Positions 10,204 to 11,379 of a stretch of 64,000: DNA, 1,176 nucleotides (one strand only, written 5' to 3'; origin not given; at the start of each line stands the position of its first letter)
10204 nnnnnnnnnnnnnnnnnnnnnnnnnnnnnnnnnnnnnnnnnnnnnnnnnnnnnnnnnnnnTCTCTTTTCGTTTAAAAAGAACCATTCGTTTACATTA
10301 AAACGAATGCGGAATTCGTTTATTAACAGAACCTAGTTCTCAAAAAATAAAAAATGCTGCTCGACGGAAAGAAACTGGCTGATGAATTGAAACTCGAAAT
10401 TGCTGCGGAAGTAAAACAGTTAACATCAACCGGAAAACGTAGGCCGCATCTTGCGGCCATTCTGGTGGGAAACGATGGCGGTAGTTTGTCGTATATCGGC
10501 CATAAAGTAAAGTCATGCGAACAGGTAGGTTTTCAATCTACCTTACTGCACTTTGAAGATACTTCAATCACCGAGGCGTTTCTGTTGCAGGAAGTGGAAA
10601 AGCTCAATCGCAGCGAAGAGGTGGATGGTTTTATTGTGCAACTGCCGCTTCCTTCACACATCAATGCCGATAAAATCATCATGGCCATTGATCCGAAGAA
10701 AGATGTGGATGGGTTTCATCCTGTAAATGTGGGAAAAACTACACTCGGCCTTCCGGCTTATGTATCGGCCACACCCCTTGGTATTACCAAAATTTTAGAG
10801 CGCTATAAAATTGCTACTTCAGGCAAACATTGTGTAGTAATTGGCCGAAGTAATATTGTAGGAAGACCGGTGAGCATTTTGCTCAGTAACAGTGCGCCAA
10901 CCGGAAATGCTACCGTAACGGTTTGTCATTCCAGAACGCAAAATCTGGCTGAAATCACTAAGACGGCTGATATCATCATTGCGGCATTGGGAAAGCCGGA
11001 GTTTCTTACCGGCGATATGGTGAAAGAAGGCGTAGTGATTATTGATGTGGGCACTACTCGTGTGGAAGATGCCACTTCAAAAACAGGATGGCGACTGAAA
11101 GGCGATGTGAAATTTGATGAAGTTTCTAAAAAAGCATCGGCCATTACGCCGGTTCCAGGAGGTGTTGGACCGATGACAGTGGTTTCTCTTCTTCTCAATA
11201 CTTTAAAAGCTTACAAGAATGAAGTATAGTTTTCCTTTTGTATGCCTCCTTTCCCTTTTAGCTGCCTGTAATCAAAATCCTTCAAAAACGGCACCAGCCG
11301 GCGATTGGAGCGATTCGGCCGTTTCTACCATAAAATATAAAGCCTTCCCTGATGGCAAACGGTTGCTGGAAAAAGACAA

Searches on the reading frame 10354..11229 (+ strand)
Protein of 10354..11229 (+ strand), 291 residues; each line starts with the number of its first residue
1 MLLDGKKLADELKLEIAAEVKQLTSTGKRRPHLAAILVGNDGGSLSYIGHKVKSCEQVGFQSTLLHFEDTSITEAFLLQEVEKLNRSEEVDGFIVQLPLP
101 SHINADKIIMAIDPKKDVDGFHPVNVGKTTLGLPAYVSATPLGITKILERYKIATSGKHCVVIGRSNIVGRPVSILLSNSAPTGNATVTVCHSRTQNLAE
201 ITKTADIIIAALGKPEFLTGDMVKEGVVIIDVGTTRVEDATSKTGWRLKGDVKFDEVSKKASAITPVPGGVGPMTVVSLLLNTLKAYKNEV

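Call 6: search_protein_families(library=pfam, proteins=[window:10354-11229:+], max_evalue=0.01)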
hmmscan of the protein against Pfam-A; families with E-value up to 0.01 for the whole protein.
window:10354-11229:+ (291 aa): 3 families
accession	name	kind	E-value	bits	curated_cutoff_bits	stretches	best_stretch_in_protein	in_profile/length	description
PF02882.25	THF_DHG_CYH_C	-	2.9e-63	212.4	27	1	122-289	1-158/160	Tetrahydrofolate dehydrogenase/cyclohydrolase, NAD(P)-binding domain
PF00763.28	THF_DHG_CYH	-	1.7e-36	125.4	32.8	1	3-119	1-115/115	Tetrahydrofolate dehydrogenase/cyclohydrolase, catalytic domain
PF02423.21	OCD_Mu_crystall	-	0.0084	15.6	24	0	187-241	180-233/314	Ornithine cyclodeaminase/mu-crystallin family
